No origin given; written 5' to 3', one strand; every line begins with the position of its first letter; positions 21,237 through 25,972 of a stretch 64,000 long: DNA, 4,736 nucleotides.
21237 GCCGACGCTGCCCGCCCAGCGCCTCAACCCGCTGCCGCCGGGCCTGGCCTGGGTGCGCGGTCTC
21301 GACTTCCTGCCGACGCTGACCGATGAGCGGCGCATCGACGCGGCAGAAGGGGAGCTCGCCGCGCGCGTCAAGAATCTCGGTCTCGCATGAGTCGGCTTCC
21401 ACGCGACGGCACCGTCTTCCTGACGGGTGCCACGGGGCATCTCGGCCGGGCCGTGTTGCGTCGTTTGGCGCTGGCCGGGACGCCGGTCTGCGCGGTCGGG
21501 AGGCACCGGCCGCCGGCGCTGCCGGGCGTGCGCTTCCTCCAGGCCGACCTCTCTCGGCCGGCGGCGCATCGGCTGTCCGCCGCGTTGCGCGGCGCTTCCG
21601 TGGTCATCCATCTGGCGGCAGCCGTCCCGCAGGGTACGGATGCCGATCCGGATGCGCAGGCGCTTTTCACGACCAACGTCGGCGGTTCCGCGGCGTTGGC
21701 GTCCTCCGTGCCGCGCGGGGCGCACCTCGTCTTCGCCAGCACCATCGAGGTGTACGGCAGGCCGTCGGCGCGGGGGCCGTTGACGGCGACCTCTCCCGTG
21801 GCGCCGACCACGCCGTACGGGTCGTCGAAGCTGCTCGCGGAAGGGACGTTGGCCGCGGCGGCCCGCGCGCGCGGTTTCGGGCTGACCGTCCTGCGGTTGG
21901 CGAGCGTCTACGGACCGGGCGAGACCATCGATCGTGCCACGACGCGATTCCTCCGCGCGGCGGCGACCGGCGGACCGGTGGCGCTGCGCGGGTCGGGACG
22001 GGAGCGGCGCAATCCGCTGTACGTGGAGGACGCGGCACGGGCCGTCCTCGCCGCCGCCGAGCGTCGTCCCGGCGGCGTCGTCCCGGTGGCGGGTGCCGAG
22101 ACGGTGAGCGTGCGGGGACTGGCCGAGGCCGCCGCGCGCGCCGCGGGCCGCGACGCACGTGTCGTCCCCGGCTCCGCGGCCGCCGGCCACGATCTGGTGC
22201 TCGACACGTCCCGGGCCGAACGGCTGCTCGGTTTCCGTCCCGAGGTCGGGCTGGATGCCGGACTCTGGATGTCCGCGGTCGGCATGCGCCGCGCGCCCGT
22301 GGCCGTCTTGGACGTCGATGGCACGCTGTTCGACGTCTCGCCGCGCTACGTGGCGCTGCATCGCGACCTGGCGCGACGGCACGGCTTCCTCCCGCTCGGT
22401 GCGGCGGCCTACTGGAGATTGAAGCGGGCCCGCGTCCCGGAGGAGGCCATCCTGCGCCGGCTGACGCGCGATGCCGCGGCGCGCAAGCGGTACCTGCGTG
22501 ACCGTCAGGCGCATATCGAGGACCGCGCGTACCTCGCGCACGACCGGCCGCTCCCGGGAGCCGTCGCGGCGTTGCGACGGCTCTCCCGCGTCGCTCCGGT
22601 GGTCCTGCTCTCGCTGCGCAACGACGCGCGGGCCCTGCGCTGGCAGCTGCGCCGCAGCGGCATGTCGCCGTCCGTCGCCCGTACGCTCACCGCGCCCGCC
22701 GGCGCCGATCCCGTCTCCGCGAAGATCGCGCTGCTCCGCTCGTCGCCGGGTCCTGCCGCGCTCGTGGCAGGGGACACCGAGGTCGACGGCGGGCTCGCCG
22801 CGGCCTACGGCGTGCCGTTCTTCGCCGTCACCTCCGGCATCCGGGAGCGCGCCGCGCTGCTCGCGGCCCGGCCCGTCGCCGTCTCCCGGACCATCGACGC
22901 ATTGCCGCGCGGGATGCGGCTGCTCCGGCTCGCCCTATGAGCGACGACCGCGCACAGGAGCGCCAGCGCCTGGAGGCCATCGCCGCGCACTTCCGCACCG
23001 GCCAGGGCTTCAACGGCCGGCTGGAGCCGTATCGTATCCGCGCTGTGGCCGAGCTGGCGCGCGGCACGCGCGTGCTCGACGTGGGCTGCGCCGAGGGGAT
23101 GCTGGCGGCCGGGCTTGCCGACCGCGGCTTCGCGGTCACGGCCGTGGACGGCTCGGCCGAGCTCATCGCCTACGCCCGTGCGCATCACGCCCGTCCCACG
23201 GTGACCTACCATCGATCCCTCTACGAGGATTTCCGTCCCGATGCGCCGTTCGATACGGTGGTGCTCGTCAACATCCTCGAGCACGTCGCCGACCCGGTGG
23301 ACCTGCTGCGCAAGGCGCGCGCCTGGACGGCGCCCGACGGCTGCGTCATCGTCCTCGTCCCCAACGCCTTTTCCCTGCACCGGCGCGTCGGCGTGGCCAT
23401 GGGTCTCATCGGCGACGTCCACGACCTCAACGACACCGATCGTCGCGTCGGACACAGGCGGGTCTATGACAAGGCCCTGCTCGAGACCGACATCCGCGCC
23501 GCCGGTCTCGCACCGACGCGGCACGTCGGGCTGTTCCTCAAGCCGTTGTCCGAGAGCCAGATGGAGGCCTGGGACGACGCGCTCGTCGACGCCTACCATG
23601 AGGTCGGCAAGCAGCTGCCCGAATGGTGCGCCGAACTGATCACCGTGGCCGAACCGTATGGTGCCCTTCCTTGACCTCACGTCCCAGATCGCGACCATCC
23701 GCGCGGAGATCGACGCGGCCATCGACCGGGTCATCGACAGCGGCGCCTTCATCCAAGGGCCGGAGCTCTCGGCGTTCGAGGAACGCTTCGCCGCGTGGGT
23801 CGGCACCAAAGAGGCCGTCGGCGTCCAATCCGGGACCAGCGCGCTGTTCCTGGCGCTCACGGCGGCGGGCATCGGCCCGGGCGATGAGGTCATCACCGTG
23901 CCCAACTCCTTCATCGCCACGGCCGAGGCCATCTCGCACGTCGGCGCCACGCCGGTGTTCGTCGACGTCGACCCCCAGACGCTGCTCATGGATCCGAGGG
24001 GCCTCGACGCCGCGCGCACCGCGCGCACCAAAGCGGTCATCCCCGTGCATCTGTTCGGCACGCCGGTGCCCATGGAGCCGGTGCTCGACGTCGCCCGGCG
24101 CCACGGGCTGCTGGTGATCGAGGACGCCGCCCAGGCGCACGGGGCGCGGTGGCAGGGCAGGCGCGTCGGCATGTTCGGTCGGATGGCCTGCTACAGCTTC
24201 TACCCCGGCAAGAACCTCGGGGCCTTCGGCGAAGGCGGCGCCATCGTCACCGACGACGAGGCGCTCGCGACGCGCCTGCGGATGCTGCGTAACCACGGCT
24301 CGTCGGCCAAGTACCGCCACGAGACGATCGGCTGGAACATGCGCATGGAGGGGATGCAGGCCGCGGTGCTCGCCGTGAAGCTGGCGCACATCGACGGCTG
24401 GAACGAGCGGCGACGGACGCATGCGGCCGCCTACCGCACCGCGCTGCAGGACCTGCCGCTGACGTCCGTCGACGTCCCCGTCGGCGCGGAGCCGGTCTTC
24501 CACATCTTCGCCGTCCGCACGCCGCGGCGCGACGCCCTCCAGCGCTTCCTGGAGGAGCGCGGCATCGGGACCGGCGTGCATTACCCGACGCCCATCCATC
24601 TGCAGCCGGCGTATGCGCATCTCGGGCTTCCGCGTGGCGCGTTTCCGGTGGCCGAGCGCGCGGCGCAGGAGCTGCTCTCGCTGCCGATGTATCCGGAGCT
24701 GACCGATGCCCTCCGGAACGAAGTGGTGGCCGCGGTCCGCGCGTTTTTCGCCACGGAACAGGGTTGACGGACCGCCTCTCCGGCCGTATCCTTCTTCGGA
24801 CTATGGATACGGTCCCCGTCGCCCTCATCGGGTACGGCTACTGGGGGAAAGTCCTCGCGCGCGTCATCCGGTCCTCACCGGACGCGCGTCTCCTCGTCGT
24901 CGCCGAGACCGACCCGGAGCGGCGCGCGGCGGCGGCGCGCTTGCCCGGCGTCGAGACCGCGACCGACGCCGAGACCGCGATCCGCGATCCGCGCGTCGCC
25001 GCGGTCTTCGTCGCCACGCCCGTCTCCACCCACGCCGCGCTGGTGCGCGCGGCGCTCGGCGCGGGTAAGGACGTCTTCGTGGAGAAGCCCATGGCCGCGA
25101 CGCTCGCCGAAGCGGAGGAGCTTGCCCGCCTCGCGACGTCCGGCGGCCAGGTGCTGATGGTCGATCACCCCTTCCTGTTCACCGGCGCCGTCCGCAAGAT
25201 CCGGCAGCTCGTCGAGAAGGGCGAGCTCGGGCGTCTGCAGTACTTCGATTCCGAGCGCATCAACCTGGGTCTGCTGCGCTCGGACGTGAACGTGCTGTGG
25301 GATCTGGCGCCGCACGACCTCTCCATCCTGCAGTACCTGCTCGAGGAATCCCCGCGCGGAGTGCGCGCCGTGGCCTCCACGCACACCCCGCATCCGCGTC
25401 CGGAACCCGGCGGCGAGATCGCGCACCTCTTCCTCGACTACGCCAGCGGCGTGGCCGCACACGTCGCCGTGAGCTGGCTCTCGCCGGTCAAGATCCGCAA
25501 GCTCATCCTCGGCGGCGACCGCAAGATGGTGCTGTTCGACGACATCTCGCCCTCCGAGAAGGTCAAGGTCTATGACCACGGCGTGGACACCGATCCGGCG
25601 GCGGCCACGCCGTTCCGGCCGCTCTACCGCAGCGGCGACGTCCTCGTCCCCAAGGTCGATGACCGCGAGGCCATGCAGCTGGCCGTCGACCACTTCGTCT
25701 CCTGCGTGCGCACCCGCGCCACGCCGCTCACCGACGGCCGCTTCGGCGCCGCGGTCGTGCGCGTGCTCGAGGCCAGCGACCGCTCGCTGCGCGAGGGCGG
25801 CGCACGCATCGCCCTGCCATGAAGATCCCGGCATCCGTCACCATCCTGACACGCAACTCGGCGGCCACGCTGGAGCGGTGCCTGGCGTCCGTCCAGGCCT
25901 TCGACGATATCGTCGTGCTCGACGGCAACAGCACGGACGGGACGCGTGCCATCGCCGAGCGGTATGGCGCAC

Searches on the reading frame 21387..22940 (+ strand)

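Call 4: search_protein_families(library=pfam, proteins=[window:21387-22940:+])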
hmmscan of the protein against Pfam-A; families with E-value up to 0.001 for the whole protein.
window:21387-22940:+ (517 aa): 8 families
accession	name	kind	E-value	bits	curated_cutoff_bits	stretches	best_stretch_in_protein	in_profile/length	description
PF01370.27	Epimerase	-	1.3e-38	133.2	20.9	1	10-228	1-233/240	NAD dependent epimerase/dehydratase family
PF16363.11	GDP_Man_Dehyd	-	4.3e-19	69.6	27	1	48-292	54-328/332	GDP-mannose 4,6 dehydratase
PF04321.23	RmlD_sub_bind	-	1.2e-18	67.7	27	1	10-262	3-241/287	RmlD substrate binding domain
PF01073.25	3Beta_HSD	-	1.3e-10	41.2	22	1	13-224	3-229/280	3-beta hydroxysteroid dehydrogenase/isomerase family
PF07993.18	NAD_binding_4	-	2.5e-08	33.8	20.1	1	67-178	86-214/258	Male sterility protein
PF00702.32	Hydrolase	-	2.7e-07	31.6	26.4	1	306-467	4-183/191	haloacid dehalogenase-like hydrolase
PF13460.12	NAD_binding_10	-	1e-05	25.9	27.2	1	14-134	1-114/184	NAD(P)H-binding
PF05368.20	NmrA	-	0.00024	21.2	27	1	8-77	3-77/298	NmrA-like family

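Call 54: search_protein_families(library=ncbifam, proteins=[window:21387-22940:+], max_evalue=0.00001)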
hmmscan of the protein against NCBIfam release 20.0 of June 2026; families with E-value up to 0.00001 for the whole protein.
window:21387-22940:+ (517 aa): 15 families
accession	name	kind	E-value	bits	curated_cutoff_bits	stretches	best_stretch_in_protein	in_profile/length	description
TIGR01181.1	dTDP_gluc_dehyt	equivalog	2.2e-18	66.4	365.1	1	49-293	53-304/321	dTDP-glucose 4,6-dehydratase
TIGR01214.1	rmlD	equivalog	5.6e-17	61.7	224.05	1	9-257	1-230/285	dTDP-4-dehydrorhamnose reductase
TIGR01179.1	galE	equivalog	3.5e-14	52.4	262.3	1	10-176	2-178/332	UDP-glucose 4-epimerase GalE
NF042423.1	oxyalk_red_Shew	equivalog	1.5e-13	50.6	580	1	9-225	10-222/331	2-alkyl-3-oxoalkanoate reductase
NF042422.1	oxyalk_red_OleD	equivalog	5.9e-13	48.9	580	1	10-229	3-220/329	2-alkyl-3-oxoalkanoate reductase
TIGR03466.1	HpnA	hypoth_equivalog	1.2e-12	47.4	367.65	1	9-290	2-283/327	hopanoid-associated sugar epimerase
TIGR01746.1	Thioester-redct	subfamily_domain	1.8e-12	47.2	213.35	1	53-260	68-287/371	thioester reductase domain-containing protein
TIGR04180.1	EDH_00030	hypoth_equivalog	1.8e-11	43.7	475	1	61-285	62-294/297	NAD-dependent 4,6-dehydratase LegB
NF007582.0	PRK10217.1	equivalog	3.4e-10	39.5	698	1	115-226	130-242/355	dTDP-glucose 4,6-dehydratase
TIGR02197.1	heptose_epim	equivalog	1.5e-08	34.2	274.6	1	12-257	3-264/316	ADP-glyceromanno-heptose 6-epimerase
NF052578.1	StrlDmthSdmBMthl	equivalog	1.1e-07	32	600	1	9-178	2-173/328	sterol demethylase protein SdmB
TIGR01777.1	yfcH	hypoth_equivalog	1e-06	28.6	207.35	1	10-262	1-251/292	TIGR01777 family oxidoreductase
NF043036.1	ErythonDh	equivalog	1e-06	28.2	325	1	12-175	5-180/321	D-erythronate dehydrogenase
NF007490.0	PRK10084.1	subfamily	1.4e-06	27.6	649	1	132-222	155-245/361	dTDP-glucose 4,6-dehydratase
NF047922.1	GDPFucSynFcl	equivalog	7.2e-06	25.7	500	0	197-294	196-295/308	GDP-L-fucose synthase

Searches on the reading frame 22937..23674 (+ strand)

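Call 6: search_protein_families(library=pfam, proteins=[window:22937-23674:+])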
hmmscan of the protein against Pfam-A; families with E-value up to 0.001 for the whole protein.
window:22937-23674:+ (245 aa): 9 families
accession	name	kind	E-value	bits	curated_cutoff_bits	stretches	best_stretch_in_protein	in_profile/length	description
PF13489.12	Methyltransf_23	-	6.4e-21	75.2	27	1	30-192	10-160/164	Methyltransferase domain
PF08241.18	Methyltransf_11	-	4e-15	56.7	21.2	1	47-138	1-94/95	Methyltransferase domain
PF13649.12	Methyltransf_25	-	5.2e-15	56.3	27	1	46-135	1-97/97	Methyltransferase domain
PF08242.18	Methyltransf_12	-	2.4e-13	51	30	1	47-136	1-97/98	Methyltransferase domain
PF13847.12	Methyltransf_31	-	1.7e-10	41.2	27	1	42-143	3-113/145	Methyltransferase domain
PF07021.18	MetW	-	1.3e-05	25.4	21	1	40-127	10-98/193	Methionine biosynthesis protein MetW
PF02353.26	CMAS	-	1.8e-05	24.7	27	1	37-118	57-141/273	Mycolic acid cyclopropane synthetase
PF05401.17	NodS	-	2.3e-05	24.7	24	1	33-174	30-178/201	Nodulation protein S (NodS)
PF05175.20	MTS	-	0.00042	20.4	23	1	43-109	32-103/170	Methyltransferase small domain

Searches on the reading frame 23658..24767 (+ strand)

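Call 6: search_protein_families(library=pfam, proteins=[window:23658-24767:+])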
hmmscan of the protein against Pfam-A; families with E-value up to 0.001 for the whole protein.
window:23658-24767:+ (369 aa): 5 families
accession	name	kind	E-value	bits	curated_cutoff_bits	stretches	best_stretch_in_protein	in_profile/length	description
PF01041.23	DegT_DnrJ_EryC1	-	9.4e-127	423.6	19.8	1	14-361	3-360/360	DegT/DnrJ/EryC1/StrS aminotransferase family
PF00155.27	Aminotran_1_2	-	3.5e-08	33.5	19.7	1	14-226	19-255/361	Aminotransferase class I and II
PF00266.25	Aminotran_5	-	3e-05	23.6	21.5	1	40-163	48-182/371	Aminotransferase class-V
PF01212.27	Beta_elim_lyase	-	0.00025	20.9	27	1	33-271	30-273/288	Beta-eliminating lyase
PF01053.26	Cys_Met_Meta_PP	-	0.0007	18.7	27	1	34-160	51-177/381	Cys/Met metabolism PLP-dependent enzyme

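Call 54: search_protein_families(library=ncbifam, proteins=[window:23658-24767:+], max_evalue=0.00001)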
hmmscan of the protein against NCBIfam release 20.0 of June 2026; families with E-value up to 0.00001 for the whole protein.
window:23658-24767:+ (369 aa): 10 families
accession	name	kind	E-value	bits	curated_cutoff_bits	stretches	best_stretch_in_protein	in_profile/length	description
TIGR03588.1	PseC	equivalog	2.8e-82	276.7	423.5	1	20-362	15-378/380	UDP-4-amino-4,6-dideoxy-N-acetyl-beta-L-altrosamine transaminase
NF008658.2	PRK11658.1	equivalog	3.1e-74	249.9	631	1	12-362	11-375/379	UDP-4-amino-4-deoxy-L-arabinose aminotransferase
TIGR04181.1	NHT_00031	hypoth_equivalog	1.3e-66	225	420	1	25-343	19-357/359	LegC family aminotransferase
NF008687.0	PRK11706.1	equivalog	1.6e-64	218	375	1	41-364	37-374/375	dTDP-4-amino-4,6-dideoxygalactose transaminase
TIGR04427.1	PLP_DesI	equivalog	5.3e-55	187.1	650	1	20-351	36-370/390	dTDP-4-dehydro-6-deoxyglucose aminotransferase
NF011936.0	PRK15407.1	equivalog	1.6e-52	178.7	423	2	17-214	48-251/440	lipopolysaccharide biosynthesis protein RfbH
TIGR02379.1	ECA_wecE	subfamily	8.3e-52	176.2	434.85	1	44-363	40-374/376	dTDP-4-amino-4,6-dideoxy-D-glucose transaminase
NF006488.0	PRK08912.1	equivalog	3.4e-07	29.5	498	1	52-162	88-192/387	aminotransferase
NF004770.0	PRK06108.1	subfamily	4.9e-07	28.9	422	1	43-156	89-209/396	pyridoxal phosphate-dependent aminotransferase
NF005816.0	PRK07682.1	equivalog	2.2e-06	26.6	620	1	44-156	83-202/390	aminotransferase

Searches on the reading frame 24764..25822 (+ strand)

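Call 6: search_protein_families(library=pfam, proteins=[window:24764-25822:+])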
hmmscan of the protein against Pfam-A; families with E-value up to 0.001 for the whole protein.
window:24764-25822:+ (352 aa): 5 families
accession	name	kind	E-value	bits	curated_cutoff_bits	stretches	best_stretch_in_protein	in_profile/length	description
PF01408.29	GFO_IDH_MocA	-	1.4e-26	94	24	1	19-135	3-120/120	Oxidoreductase family, NAD-binding Rossmann fold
PF22725.1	GFO_IDH_MocA_C3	-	7e-13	49.1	27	1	143-245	1-112/124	GFO/IDH/MocA C-terminal domain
PF02894.22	GFO_IDH_MocA_C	-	4.3e-09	36.9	22.9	1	148-346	2-214/218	Oxidoreductase family, C-terminal alpha/beta domain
PF03807.23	F420_oxidored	-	0.00015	22.7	21.6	1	19-97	2-79/94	NADP oxidoreductase coenzyme F420-dependent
PF03447.22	NAD_binding_3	-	0.00061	20.9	24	0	23-131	1-113/116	Homoserine dehydrogenase, NAD binding domain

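Call 54: search_protein_families(library=ncbifam, proteins=[window:24764-25822:+], max_evalue=0.00001)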
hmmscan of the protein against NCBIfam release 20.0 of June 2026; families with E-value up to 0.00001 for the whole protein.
window:24764-25822:+ (352 aa): 9 families
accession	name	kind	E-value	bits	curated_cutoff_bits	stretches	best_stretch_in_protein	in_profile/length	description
NF040723.1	UDP-GlcNAcDh_Arch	equivalog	2.6e-36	125.7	450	1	19-334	3-293/302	UDP-N-acetylglucosamine 3-dehydrogenase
TIGR04380.1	myo_inos_iolG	equivalog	8.9e-30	103.7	355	1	18-238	3-231/330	inositol 2-dehydrogenase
NF008607.0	PRK11579.1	subfamily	1.5e-25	89.9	330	1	15-164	3-151/346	oxidoreductase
NF041392.1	XylDh_Gfo6_Halo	equivalog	5.6e-22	78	350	1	14-157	14-162/350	D-xylose 1-dehydrogenase Gfo6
NF052479.1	LevoglcsnDh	equivalog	1.5e-15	56.8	650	1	18-161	5-157/386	levoglucosan dehydrogenase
NF007574.0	PRK10206.1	equivalog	3.5e-11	42.7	352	1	56-160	44-148/345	oxidoreductase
NF058563.1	BT_2159_fam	equivalog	8.1e-11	41.5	650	1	18-160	2-145/350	disaccharide 3-dehydrogenase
NF052679.1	InsChiInosDhIolG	equivalog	7.3e-10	38.4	540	1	19-210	5-202/343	bifunctional inositol 2-dehydrogenase/D-chiro-inositol 1-dehydrogenase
NF058561.1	BT_2158_fam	equivalog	3.5e-07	29.2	750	1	78-159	97-178/487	glycoside 3-dehydrogenase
